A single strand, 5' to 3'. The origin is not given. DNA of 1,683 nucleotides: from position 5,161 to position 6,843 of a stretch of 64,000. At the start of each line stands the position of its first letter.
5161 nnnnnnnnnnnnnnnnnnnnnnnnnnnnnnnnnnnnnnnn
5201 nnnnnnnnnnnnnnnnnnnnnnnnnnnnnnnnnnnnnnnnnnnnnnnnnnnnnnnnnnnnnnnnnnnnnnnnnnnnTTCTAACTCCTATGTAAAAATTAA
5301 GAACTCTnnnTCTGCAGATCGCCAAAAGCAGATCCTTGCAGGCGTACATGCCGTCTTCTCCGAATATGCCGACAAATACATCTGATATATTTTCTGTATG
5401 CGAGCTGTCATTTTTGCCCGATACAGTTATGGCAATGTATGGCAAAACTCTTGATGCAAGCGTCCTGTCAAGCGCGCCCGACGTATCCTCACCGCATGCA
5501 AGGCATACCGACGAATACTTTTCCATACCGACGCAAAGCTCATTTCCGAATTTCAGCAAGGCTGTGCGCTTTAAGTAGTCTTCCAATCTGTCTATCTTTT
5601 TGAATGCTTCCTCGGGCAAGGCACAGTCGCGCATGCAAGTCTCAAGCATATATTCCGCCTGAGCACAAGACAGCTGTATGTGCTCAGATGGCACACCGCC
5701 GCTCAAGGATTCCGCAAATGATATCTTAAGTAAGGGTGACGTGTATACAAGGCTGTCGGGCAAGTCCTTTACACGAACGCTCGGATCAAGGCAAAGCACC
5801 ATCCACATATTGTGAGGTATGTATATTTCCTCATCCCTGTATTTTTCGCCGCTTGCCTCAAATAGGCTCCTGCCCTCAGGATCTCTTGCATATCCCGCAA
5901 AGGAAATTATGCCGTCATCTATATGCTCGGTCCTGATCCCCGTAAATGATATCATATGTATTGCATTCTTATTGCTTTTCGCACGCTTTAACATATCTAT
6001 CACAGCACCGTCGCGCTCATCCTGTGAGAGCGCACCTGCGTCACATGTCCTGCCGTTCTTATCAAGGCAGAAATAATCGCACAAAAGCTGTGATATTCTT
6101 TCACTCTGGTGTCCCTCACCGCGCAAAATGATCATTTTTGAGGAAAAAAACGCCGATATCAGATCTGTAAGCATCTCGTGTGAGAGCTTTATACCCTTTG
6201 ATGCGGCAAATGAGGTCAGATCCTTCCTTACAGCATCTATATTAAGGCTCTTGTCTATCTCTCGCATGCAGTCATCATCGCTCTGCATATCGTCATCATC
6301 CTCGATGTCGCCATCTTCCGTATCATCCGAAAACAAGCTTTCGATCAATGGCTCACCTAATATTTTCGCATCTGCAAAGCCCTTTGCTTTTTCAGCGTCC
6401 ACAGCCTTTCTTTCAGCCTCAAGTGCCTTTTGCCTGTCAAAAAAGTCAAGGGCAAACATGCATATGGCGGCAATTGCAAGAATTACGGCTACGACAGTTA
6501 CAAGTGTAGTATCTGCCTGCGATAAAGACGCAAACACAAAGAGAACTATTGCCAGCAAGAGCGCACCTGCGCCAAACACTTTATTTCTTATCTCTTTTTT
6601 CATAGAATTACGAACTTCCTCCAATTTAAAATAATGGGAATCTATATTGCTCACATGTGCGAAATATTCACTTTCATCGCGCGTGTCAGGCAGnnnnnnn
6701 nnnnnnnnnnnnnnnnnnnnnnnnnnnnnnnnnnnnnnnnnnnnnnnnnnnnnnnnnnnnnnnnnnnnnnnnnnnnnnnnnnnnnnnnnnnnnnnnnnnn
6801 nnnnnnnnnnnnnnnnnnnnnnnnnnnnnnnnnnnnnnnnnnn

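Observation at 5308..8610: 1,100-aa fusion of two apparently dead enzyme modules (GH3-like glycosidase and McrB-like AAA) joined by a TM hairpin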

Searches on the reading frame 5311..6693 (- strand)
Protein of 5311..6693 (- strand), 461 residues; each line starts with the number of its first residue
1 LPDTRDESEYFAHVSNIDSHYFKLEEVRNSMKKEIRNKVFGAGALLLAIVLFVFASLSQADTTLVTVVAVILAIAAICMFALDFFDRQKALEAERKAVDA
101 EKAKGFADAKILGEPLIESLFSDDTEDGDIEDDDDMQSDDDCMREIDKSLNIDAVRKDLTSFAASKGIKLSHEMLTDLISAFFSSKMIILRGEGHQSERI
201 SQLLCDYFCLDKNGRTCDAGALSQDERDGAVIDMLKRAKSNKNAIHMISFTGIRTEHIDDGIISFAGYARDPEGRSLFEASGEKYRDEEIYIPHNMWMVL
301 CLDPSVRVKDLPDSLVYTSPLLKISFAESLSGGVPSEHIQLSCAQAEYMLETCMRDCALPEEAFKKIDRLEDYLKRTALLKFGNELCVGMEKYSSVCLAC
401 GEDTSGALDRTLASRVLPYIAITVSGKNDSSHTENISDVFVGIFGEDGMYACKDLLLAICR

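Call 19: search_protein_representatives(protein=window:5311-6693:-)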
Query: 461 residues. Proteins with E-value up to 0.001 (for the whole library): 449; up to 1e-10: 222; up to 1e-30: 71. The best 150 are listed.
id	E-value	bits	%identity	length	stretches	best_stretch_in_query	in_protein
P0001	0.0e+00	1012.3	99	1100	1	1-461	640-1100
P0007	2.6e-109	382.4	94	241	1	240-426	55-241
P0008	2.1e-62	227.9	32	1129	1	5-453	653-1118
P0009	4.4e-51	190.5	30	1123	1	2-454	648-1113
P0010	6.8e-49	183.3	28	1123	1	3-449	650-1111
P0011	9.3e-49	182.9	28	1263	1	8-456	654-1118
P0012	2.2e-48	181.6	27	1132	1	3-456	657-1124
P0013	3.5e-48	181.0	28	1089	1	2-456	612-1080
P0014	1.3e-47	179.1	28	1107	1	3-456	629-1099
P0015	4.1e-47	177.5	29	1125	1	7-456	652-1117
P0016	1.4e-46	175.7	28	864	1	1-454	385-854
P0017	1.1e-45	172.7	29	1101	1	6-455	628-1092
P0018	1.4e-45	172.4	29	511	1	2-456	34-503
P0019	2.7e-45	171.5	29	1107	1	6-454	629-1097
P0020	5.2e-45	170.5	27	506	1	2-431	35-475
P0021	1.1e-44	169.4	28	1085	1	5-454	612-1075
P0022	2.4e-44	168.3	26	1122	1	9-456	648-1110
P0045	6.7e-39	150.4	25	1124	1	7-456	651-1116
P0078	8.3e-30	120.4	23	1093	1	6-454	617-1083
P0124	2.4e-20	89.3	24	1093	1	15-455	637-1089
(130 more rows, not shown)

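Call 31: find_encoding_contigs(protein=P0008, flank=10000, max_places=3)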
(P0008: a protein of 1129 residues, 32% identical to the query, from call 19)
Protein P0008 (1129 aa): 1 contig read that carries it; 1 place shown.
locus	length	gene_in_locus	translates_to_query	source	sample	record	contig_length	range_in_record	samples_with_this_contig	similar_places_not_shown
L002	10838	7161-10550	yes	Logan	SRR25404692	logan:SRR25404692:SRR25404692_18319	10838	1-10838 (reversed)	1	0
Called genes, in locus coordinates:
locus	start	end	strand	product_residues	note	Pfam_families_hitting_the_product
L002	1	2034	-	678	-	?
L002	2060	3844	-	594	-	PF00884:Sulfatase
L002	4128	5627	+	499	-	-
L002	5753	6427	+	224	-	-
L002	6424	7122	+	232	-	-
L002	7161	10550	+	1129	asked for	PF01915:Glyco_hydro_3_C, PF14310:Fn3-like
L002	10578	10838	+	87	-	?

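Call 36: find_encoding_contigs(protein=P0009, flank=10000, max_places=2)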
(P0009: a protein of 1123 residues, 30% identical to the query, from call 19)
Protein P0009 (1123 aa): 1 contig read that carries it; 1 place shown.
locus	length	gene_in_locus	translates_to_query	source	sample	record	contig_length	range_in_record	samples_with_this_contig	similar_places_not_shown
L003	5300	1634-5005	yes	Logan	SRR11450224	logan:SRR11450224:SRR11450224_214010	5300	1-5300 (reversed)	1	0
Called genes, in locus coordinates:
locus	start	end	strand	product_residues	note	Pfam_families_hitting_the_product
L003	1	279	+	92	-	?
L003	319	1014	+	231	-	-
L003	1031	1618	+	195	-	-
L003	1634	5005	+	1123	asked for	PF01915:Glyco_hydro_3_C, PF14310:Fn3-like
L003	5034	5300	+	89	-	?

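Call 37: find_encoding_contigs(protein=P0045, flank=10000, max_places=2)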
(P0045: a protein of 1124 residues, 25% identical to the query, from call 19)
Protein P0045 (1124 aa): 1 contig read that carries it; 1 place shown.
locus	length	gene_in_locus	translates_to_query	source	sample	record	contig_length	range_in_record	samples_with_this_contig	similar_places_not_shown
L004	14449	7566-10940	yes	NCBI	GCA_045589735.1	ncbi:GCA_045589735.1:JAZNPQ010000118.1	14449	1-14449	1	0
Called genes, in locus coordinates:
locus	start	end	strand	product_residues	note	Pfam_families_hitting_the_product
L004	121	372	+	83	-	PF03319:EutN_CcmL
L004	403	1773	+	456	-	PF01512:Complex1_51K, PF10531:SLBB, PF13534:Fer4_17, PF13375:RnfC_N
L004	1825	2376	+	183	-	PF00936:BMC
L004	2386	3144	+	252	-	PF08220:HTH_DeoR, PF08279:HTH_11, PF00455:DeoRC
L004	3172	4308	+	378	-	PF00465:Fe-ADH, PF13685:Fe-ADH_2 (weak), PF25137:ADH_Fe_C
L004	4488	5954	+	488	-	-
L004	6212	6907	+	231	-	-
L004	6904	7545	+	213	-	-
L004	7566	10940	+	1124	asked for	PF01915:Glyco_hydro_3_C, PF14310:Fn3-like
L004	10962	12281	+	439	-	PF07728:AAA_5 (weak)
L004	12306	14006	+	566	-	-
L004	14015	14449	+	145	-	?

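Call 38: find_encoding_contigs(protein=P0078, flank=10000, max_places=2)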
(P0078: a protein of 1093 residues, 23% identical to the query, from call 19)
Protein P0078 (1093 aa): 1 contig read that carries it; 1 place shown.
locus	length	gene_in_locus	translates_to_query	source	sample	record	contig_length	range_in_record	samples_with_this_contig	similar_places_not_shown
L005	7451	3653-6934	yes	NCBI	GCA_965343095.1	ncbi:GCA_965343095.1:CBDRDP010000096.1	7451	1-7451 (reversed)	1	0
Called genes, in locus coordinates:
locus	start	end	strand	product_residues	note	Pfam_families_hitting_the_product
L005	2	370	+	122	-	?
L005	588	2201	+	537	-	-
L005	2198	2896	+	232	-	-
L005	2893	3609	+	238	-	-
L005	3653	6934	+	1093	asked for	PF01915:Glyco_hydro_3_C, PF14310:Fn3-like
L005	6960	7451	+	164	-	?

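Call 39: find_encoding_contigs(protein=P0124, flank=10000, max_places=2)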
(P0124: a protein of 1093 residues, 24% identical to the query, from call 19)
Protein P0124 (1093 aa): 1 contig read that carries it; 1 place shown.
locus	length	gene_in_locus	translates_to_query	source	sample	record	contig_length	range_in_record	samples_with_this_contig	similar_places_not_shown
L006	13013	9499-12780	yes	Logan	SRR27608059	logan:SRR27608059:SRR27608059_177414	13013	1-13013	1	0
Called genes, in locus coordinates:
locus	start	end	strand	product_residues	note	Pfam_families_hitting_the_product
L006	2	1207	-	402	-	?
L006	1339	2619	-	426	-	PF00128:Alpha-amylase, PF14701:hDGE_amylase, PF00128:Alpha-amylase, PF18612:Bac_A_amyl_C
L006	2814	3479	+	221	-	-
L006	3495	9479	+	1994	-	PF13306:LRR_5, PF13855:LRR_8 (weak), PF13306:LRR_5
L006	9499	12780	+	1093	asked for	PF01915:Glyco_hydro_3_C, PF14310:Fn3-like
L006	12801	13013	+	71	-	?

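Call 75: list_cluster_members(proteins=[P0045, P0078, P0010, P0012, P0013, P0014, P0015, P0017, P0021, P0022])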
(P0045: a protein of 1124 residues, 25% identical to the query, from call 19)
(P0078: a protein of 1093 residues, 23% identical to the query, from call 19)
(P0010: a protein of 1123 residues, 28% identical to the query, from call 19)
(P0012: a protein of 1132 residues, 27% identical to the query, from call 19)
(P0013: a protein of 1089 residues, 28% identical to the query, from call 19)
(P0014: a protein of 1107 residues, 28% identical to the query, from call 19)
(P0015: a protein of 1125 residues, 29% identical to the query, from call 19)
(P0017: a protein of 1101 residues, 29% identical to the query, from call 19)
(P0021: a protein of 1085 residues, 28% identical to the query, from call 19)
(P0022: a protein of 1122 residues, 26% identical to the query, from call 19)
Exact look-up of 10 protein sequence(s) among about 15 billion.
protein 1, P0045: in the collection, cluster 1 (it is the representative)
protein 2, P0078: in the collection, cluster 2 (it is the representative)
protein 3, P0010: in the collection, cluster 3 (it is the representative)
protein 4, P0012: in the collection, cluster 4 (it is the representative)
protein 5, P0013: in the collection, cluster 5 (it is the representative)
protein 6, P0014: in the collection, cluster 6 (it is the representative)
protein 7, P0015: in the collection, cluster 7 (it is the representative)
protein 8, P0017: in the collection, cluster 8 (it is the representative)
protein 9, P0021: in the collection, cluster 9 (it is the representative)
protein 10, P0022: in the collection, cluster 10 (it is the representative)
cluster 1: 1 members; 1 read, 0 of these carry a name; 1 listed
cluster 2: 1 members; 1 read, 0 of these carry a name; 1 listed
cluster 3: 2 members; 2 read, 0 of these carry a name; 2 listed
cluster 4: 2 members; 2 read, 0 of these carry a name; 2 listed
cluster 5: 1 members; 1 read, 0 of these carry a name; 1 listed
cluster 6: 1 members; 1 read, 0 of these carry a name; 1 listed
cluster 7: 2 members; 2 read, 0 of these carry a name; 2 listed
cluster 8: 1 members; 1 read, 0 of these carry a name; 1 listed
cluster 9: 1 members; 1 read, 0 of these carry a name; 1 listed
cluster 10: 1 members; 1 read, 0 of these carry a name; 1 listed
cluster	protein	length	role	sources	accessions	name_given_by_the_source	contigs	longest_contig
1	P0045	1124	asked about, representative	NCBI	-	-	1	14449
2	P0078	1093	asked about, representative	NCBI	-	-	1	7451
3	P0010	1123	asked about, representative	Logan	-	-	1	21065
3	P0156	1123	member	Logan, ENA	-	-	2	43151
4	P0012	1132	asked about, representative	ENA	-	-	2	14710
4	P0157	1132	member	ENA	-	-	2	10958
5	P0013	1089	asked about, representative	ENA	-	-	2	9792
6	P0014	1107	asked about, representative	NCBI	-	-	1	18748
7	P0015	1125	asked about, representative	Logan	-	-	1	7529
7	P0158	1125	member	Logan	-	-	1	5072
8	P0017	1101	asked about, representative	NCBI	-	-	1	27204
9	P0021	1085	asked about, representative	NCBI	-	-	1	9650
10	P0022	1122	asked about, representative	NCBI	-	-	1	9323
